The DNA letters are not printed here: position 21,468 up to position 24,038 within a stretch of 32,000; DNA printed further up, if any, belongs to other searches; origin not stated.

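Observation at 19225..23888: Three-member paralog family of ~760-780 aa secreted proteins (tandem pair B/C here, third copy A at 6723..9023)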

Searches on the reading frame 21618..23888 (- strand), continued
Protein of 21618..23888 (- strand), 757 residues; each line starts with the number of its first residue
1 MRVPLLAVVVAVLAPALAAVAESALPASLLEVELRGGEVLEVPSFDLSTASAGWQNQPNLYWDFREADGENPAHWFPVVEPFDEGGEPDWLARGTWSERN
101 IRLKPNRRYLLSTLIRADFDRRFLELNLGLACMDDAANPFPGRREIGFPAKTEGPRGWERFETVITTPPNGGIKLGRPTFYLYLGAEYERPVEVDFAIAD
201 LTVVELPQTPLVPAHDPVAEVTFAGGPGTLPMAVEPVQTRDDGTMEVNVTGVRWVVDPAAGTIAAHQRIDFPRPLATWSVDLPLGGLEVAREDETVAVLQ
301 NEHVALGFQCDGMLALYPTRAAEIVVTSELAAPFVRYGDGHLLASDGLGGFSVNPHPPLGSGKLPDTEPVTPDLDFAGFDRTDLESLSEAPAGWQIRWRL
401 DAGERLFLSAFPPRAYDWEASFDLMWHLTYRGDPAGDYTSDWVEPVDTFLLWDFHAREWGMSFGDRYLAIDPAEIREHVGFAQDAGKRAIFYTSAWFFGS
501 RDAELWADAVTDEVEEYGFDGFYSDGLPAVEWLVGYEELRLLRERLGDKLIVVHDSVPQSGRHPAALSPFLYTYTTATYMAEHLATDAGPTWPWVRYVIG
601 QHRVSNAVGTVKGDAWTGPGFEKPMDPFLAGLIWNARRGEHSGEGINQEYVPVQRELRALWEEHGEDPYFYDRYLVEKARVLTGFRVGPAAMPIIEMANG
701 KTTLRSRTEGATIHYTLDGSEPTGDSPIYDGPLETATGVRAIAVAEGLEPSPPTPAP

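Call 39: search_protein_families(library=pfam, proteins=[P0041, P0045, P0049, P0056, P0058, P0061, P0065, P0067, P0069, P0074], max_evalue=0.1)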
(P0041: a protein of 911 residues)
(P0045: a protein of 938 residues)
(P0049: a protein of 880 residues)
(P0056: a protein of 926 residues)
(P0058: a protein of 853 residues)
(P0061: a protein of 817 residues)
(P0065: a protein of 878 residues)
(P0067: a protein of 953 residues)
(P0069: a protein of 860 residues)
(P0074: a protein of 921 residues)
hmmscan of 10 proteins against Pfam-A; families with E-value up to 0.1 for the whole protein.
P0041 (911 aa): 3 families
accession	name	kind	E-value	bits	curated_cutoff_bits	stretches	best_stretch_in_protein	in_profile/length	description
PF22585.3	Sialidase-like_CBM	-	1.9e-07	31.6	27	1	787-876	35-125/156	Sialidase-like, CBM domain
PF06439.18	3keto-disac_hyd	-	0.037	14.5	26.8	0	811-882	90-157/187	3-keto-disaccharide hydrolase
PF01330.27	RuvA_N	-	0.051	14.1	23.6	0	251-290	10-48/61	RuvA N terminal domain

P0045 (938 aa): 3 families
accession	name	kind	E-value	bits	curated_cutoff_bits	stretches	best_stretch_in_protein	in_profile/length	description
PF22585.3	Sialidase-like_CBM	-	2.9e-12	47.2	27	1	794-921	16-142/156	Sialidase-like, CBM domain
PF05761.20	5_nucleotid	-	0.027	13.8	28.5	1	529-641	188-300/460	5' nucleotidase family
PF14059.11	DUF4251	-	0.054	14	27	0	248-300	50-105/133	Domain of unknown function (DUF4251)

P0049 (880 aa): 3 families
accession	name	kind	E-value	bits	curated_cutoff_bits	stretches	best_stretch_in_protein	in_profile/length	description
PF22585.3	Sialidase-like_CBM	-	5.7e-05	23.5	27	1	765-848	46-129/156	Sialidase-like, CBM domain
PF02018.23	CBM_4_9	-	0.00037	21.3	25.9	1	88-160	49-120/136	Carbohydrate binding domain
PF19773.5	DUF6259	-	0.0021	17.7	28.7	1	405-492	46-134/300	Domain of unknown function (DUF6259)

P0056 (926 aa): 3 families
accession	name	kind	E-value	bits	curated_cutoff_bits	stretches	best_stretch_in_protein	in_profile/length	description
PF22585.3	Sialidase-like_CBM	-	4.2e-05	24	27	1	806-892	39-126/156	Sialidase-like, CBM domain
PF19773.5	DUF6259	-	0.031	13.8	28.7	1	462-546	45-131/300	Domain of unknown function (DUF6259)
PF14059.11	DUF4251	-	0.063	13.8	27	0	233-288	48-106/133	Domain of unknown function (DUF4251)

P0058 (853 aa): 0 families

P0061 (817 aa): 0 families

P0065 (878 aa): 3 families
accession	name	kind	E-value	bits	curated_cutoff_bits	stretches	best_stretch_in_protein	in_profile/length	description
PF02018.23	CBM_4_9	-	0.00091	20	25.9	1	91-155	58-122/136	Carbohydrate binding domain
PF19773.5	DUF6259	-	0.0097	15.5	28.7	1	408-493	46-134/300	Domain of unknown function (DUF6259)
PF25099.1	GOLD_PATL1_C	-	0.061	13.6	34.5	0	439-481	16-58/85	Patellin-1-like, C-terminal GOLD domain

P0067 (953 aa): 2 families
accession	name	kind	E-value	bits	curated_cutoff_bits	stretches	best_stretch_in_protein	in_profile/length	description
PF22585.3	Sialidase-like_CBM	-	4.1e-07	30.5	27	1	824-936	31-143/156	Sialidase-like, CBM domain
PF06439.18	3keto-disac_hyd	-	0.019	15.5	26.8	1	834-922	82-156/187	3-keto-disaccharide hydrolase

P0069 (860 aa): 2 families
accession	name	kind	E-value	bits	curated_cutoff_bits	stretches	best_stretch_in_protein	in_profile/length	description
PF02018.23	CBM_4_9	-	0.002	19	25.9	1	51-166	13-131/136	Carbohydrate binding domain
PF10648.15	Gmad2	-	0.088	13.6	25.7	0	117-173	29-84/86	Immunoglobulin-like domain of bacterial spore germination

P0074 (921 aa): 1 family
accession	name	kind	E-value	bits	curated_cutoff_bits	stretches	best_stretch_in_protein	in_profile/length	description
PF22585.3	Sialidase-like_CBM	-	1.3e-05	25.6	27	1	794-887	32-126/156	Sialidase-like, CBM domain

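Call 46: find_encoding_contigs(protein=P0002, flank=10000, max_places=2)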
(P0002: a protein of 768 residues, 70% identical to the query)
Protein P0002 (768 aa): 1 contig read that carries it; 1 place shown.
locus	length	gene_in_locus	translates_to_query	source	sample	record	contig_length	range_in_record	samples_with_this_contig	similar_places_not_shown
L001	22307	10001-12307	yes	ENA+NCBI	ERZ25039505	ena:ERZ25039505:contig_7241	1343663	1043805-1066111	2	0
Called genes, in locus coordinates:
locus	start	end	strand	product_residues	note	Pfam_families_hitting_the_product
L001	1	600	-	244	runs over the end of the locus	PF01047:MarR (faint), PF09339:HTH_IclR, PF12802:MarR_2, PF13463:HTH_27 (weak), PF25213:HVO_A0261_N (weak), PF01614:IclR_C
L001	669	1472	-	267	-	PF23441:SDR (weak), PF00106:adh_short, PF01370:Epimerase (faint), PF08659:KR, PF13561:adh_short_C2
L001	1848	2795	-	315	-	-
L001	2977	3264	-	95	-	-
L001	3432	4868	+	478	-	PF06452:CBM9_1 (weak)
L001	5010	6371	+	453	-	PF22422:MGH1-like_GH, PF17389:Bac_rhamnosid6H (weak), PF01204:Trehalase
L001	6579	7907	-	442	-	PF01408:GFO_IDH_MocA, PF02894:GFO_IDH_MocA_C, PF22725:GFO_IDH_MocA_C3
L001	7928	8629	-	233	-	-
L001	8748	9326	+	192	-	-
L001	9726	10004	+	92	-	-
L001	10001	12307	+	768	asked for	PF13287:Fn3_assoc, PF13290:CHB_HEX_C_1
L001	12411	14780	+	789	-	PF13290:CHB_HEX_C_1, PF13287:Fn3_assoc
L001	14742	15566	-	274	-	PF02311:AraC_binding, PF12833:HTH_18, PF00165:HTH_AraC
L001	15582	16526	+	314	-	PF05721:PhyH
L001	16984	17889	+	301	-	PF00107:ADH_zinc_N (faint)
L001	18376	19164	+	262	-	-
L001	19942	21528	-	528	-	PF01055:Glyco_hydro_31_2nd, PF21365:Glyco_hydro_31_3rd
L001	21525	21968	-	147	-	-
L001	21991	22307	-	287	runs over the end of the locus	-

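Call 47: find_encoding_contigs(protein=P0049, flank=10000, max_places=2)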
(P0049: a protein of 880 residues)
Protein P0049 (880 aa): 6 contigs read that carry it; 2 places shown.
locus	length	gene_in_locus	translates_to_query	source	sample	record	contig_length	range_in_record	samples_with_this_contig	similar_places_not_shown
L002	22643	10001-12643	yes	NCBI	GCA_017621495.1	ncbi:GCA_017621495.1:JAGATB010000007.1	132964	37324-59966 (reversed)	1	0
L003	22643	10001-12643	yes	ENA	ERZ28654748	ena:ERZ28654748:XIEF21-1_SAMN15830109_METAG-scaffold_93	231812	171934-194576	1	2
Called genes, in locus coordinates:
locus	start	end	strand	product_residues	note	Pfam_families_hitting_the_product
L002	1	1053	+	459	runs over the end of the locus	PF00395:SLH, PF13472:Lipase_GDSL_2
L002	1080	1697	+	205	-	PF14270:DUF4358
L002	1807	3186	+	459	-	PF03062:MBOAT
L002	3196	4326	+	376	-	PF14286:DHHW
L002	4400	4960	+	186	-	PF00156:Pribosyltran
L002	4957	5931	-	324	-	PF02275:CBAH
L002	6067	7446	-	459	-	PF00209:SNF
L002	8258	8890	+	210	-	PF00165:HTH_AraC, PF12833:HTH_18, PF00165:HTH_AraC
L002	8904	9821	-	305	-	PF02311:AraC_binding (weak), PF00165:HTH_AraC, PF12833:HTH_18, PF00165:HTH_AraC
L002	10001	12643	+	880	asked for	PF22585:Sialidase-like_CBM (faint)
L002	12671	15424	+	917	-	-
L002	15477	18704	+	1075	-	PF25275:Golvesin_C (weak)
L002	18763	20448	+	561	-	PF00395:SLH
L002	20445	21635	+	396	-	-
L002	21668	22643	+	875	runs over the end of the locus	PF00395:SLH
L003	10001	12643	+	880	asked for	PF22585:Sialidase-like_CBM (faint)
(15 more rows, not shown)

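Call 49: find_encoding_contigs(protein=P0005, flank=10000, max_places=1)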
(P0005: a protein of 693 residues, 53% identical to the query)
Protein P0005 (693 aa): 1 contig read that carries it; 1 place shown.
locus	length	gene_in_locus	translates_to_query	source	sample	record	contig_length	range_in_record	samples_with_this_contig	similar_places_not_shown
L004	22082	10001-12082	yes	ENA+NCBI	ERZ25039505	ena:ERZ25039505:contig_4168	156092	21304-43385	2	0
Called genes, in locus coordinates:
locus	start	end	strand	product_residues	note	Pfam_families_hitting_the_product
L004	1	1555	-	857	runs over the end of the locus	PF00933:Glyco_hydro_3, PF01915:Glyco_hydro_3_C, PF07691:PA14, PF14310:Fn3-like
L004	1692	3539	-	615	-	PF14587:Glyco_hydr_30_2 (faint), PF02055:Glyco_hydro_30, PF02057:Glyco_hydro_59, PF17189:Glyco_hydro_30C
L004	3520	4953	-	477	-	PF02055:Glyco_hydro_30, PF17189:Glyco_hydro_30C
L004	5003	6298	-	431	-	PF00150:Cellulase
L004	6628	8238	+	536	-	PF00884:Sulfatase, PF01663:Phosphodiest (faint), PF16347:SGSH_C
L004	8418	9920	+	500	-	PF00884:Sulfatase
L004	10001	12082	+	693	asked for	-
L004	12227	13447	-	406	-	-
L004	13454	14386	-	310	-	-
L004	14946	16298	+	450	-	PF00754:F5_F8_type_C, PF22633:F5_F8_type_C_2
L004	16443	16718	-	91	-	-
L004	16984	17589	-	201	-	-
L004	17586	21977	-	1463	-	-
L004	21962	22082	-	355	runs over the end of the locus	-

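Call 50: find_encoding_contigs(protein=P0008, flank=10000, max_places=1)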
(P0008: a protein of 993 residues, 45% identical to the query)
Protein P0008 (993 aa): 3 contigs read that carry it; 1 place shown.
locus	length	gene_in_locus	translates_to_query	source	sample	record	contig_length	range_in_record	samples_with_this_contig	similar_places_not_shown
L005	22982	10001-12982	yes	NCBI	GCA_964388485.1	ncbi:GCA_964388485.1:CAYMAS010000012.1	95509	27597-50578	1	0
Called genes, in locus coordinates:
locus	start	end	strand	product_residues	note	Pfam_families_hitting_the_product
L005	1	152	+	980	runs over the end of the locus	PF13287:Fn3_assoc, PF13290:CHB_HEX_C_1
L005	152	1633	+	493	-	PF07364:DUF1485, PF07171:MlrC_C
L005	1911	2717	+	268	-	PF13385:Laminin_G_3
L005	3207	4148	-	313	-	PF07963:N_methyl (weak)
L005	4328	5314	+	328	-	PF00892:EamA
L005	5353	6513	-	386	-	PF00155:Aminotran_1_2, PF00266:Aminotran_5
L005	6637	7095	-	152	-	-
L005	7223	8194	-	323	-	PF05721:PhyH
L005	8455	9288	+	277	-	PF00165:HTH_AraC (weak), PF12833:HTH_18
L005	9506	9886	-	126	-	PF01042:Ribonuc_L-PSP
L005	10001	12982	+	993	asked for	PF13287:Fn3_assoc, PF13290:CHB_HEX_C_1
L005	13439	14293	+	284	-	PF13385:Laminin_G_3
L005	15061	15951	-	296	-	PF02311:AraC_binding (weak), PF00165:HTH_AraC (weak), PF12833:HTH_18, PF00165:HTH_AraC (weak)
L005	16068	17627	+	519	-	PF02056:Glyco_hydro_4, PF11975:Glyco_hydro_4C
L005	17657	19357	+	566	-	PF00370:FGGY_N, PF02782:FGGY_C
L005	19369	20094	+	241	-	PF00596:Aldolase_II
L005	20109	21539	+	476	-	PF02610:AraA_N, PF24856:AraA_central, PF11762:Arabinose_Iso_C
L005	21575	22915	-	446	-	PF00884:Sulfatase, PF01663:Phosphodiest (faint), PF16347:SGSH_C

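Call 57: list_cluster_members(proteins=[P0010, P0013, P0015, P0016, P0020, P0021, P0023, P0026, P0027, P0032])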
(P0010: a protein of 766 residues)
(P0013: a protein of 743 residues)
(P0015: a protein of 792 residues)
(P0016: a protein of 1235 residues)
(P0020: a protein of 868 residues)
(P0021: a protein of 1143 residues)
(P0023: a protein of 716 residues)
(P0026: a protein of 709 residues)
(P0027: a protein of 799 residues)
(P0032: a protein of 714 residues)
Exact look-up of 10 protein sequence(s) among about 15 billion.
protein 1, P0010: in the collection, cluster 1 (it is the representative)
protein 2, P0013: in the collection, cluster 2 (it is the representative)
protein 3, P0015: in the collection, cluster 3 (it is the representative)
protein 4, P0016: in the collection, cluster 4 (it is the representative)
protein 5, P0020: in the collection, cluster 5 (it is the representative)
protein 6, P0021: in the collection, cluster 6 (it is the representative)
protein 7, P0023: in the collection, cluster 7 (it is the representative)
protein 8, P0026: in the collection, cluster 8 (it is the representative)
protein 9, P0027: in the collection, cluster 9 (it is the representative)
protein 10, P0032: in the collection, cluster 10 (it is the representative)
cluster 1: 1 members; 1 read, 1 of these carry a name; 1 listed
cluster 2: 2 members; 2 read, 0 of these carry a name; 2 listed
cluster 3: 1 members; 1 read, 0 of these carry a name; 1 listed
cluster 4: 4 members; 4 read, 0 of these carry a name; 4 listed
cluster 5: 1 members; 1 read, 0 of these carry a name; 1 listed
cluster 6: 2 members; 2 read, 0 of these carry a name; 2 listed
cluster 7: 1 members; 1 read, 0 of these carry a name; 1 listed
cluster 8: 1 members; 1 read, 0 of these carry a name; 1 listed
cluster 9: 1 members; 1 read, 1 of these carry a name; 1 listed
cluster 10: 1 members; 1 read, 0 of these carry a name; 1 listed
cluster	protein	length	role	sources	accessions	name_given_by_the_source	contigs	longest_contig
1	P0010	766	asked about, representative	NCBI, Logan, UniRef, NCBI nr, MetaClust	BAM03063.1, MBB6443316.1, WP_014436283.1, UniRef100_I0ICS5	chitobiase/beta-hexosaminidase C-terminal domain-containing protein [Phycisphaera ... | GH29D-like beta-sandwich domain-containing protein n=1 Tax=Phycisphaera mikurensis ... | status=active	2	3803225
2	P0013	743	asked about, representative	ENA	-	-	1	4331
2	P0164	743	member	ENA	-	-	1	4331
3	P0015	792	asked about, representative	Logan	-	-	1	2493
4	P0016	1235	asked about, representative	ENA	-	-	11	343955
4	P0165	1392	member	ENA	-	-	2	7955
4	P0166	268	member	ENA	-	-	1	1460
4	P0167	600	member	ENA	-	-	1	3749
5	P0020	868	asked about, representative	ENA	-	-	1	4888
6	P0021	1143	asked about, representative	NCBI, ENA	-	-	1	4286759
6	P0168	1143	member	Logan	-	-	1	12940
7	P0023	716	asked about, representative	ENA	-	-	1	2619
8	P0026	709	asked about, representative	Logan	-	-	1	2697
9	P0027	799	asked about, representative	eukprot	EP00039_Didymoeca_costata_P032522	m.38187 g.38187 ORF g.38187 m.38187 type:complete len:800 (-) comp9400_c0_seq1:200-2599(-)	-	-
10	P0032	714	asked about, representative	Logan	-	-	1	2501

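Call 58: list_cluster_members(proteins=[P0035, P0037, P0041, P0045, P0056, P0058, P0061, P0065, P0069, P0070])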
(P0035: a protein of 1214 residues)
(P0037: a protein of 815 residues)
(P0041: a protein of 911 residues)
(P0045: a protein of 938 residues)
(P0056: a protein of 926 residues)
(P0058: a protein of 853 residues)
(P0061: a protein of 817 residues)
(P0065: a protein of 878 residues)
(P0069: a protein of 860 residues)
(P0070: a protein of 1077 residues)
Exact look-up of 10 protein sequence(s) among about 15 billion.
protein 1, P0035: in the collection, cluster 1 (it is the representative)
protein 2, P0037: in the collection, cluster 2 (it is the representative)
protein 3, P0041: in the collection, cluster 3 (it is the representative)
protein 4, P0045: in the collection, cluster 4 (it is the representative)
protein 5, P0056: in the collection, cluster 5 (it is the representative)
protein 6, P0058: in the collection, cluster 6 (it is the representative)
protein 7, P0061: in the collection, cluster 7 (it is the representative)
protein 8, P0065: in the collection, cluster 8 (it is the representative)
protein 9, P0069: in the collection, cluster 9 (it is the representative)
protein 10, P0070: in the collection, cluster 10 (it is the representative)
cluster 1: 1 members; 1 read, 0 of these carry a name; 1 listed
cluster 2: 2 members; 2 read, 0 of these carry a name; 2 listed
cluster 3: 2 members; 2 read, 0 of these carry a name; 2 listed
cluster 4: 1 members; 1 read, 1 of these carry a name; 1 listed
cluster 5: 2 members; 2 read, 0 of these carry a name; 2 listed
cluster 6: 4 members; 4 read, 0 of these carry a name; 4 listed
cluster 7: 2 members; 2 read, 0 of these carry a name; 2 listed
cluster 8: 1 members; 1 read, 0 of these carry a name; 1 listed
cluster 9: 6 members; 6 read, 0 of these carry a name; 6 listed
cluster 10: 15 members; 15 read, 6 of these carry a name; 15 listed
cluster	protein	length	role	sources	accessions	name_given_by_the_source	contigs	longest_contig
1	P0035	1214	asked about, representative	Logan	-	-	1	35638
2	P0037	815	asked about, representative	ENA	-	-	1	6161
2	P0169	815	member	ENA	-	-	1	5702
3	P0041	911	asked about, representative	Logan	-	-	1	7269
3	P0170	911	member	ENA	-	-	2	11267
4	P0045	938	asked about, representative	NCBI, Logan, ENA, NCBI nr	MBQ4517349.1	MAG: hypothetical protein II997_02035 [Clostridia bacterium] | hypothetical protein [Clostridia bacterium]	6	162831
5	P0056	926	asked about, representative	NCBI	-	-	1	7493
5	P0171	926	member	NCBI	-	-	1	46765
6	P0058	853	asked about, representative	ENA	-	-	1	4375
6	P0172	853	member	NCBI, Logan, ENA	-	-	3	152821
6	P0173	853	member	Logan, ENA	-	-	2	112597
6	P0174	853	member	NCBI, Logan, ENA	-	-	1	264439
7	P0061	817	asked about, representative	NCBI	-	-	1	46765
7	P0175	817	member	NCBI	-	-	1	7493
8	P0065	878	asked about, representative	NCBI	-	-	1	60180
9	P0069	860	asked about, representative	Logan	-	-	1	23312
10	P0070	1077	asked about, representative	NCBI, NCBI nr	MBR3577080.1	MAG: hypothetical protein IKL42_06730 [Clostridia bacterium] | hypothetical protein [Clostridia bacterium]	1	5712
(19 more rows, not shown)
